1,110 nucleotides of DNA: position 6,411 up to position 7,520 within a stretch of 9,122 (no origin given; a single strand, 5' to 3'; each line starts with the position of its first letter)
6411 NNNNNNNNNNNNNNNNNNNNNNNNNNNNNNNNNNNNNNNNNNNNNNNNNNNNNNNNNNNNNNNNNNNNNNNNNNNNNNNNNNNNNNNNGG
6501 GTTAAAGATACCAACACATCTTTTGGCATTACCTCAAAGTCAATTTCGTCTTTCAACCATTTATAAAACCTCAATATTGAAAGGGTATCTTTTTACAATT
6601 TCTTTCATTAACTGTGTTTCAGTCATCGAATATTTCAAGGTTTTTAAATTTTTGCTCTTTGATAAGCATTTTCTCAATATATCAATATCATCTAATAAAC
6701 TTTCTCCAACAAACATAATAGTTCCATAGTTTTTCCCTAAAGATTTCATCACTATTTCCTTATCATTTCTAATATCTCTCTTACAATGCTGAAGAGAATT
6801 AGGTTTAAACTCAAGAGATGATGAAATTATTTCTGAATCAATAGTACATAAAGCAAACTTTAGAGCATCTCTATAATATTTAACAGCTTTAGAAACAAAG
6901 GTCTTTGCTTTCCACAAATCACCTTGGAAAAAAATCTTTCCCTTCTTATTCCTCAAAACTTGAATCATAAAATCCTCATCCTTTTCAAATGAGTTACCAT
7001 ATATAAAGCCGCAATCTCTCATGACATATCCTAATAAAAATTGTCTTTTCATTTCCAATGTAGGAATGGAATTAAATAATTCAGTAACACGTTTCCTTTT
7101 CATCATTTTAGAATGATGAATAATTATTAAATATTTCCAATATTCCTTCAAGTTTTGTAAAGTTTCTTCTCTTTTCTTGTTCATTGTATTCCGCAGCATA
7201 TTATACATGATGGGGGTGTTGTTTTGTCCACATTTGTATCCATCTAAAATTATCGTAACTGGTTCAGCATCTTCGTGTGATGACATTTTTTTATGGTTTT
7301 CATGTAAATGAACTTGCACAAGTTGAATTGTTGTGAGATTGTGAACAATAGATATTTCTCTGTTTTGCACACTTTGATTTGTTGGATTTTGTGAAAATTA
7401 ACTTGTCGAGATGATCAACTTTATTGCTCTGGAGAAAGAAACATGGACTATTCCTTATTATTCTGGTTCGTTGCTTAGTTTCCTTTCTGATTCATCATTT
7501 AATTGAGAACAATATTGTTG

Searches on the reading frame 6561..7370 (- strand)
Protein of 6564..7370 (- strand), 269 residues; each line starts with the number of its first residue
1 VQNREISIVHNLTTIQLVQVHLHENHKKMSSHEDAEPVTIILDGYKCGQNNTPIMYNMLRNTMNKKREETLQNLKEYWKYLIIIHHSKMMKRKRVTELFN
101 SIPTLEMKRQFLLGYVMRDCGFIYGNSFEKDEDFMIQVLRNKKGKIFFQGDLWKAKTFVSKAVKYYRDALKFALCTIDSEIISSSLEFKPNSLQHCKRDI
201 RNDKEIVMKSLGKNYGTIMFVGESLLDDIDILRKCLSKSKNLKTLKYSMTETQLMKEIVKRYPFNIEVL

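Call 7: search_protein_families(library=pfam, proteins=[window:6564-7370:-], max_evalue=1)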
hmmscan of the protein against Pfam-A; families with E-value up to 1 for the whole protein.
window:6564-7370:- (269 aa): 3 families
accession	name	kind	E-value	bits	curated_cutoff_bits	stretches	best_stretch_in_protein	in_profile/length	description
PF13475.11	DUF4116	-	6.1e-14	51.7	24.9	2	178-214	1-37/49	Domain of unknown function (DUF4116)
PF18828.6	LPD15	-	0.026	14.8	27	1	21-76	43-98/99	Large polyvalent-protein-associated domain 15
PF05924.16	SAMP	-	0.18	11.6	19.6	1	227-237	4-14/22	SAMP Motif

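Call 9: find_homologous_proteins(query=window:6564-7370:-, max_evalue=0.001)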
Query window:6564-7370:- (269 aa): 2 proteins with E <= 0.001 among 308 candidates.
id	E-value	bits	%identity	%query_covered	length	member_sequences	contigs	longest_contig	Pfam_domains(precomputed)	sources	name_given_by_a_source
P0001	9.9e-123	426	98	74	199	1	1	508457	PF13475.12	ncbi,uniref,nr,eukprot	ncbi:predicted protein [Naegleria gruberi]|uniref:Predicted protein n=1 Tax=Naegleria gruberi TaxID=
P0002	8.3e-72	260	56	88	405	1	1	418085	PF13475.12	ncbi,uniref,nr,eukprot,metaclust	ncbi:predicted protein [Naegleria gruberi]|uniref:Predicted protein n=1 Tax=Naegleria gruberi TaxID=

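Call 11: find_encoding_contigs(protein=P0001, flank=10000, max_places=6)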
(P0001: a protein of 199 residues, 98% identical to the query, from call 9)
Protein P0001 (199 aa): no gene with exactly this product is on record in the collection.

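Call 12: find_encoding_contigs(protein=P0002, flank=10000, max_places=6)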
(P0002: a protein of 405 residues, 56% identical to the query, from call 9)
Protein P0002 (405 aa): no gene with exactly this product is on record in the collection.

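Call 17: find_encoding_contigs(protein=window:6561-7286:-, flank=10000, max_places=6)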
Protein window:6561-7286:- (241 aa): no gene with exactly this product is on record in the collection.

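Call 24: find_encoding_contigs(protein=window:6564-7370:-, flank=10000)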
Protein seq(269 aa) (269 aa): no gene with exactly this product is on record in the collection.

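Call 27: list_cluster_members(proteins=[P0001, P0002])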
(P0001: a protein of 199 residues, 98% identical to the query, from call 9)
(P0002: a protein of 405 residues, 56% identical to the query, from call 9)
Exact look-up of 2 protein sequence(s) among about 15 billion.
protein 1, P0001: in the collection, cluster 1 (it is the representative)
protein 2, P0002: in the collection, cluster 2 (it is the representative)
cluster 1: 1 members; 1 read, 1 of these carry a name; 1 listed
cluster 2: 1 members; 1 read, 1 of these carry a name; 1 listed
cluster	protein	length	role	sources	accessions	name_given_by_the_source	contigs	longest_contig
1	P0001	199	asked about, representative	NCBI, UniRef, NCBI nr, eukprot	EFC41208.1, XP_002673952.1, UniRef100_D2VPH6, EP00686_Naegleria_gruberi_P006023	predicted protein [Naegleria gruberi] | Predicted protein n=1 Tax=Naegleria gruberi TaxID=5762 RepID=D2VPH6_NAEGR | uncharacterized protein NAEGRDRAFT_70863 [Naegleria gruberi]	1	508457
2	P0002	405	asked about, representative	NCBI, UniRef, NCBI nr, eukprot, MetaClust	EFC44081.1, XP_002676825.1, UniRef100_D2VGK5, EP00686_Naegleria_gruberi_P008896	predicted protein [Naegleria gruberi] | Predicted protein n=1 Tax=Naegleria gruberi TaxID=5762 RepID=D2VGK5_NAEGR | uncharacterized protein NAEGRDRAFT_68011 [Naegleria gruberi]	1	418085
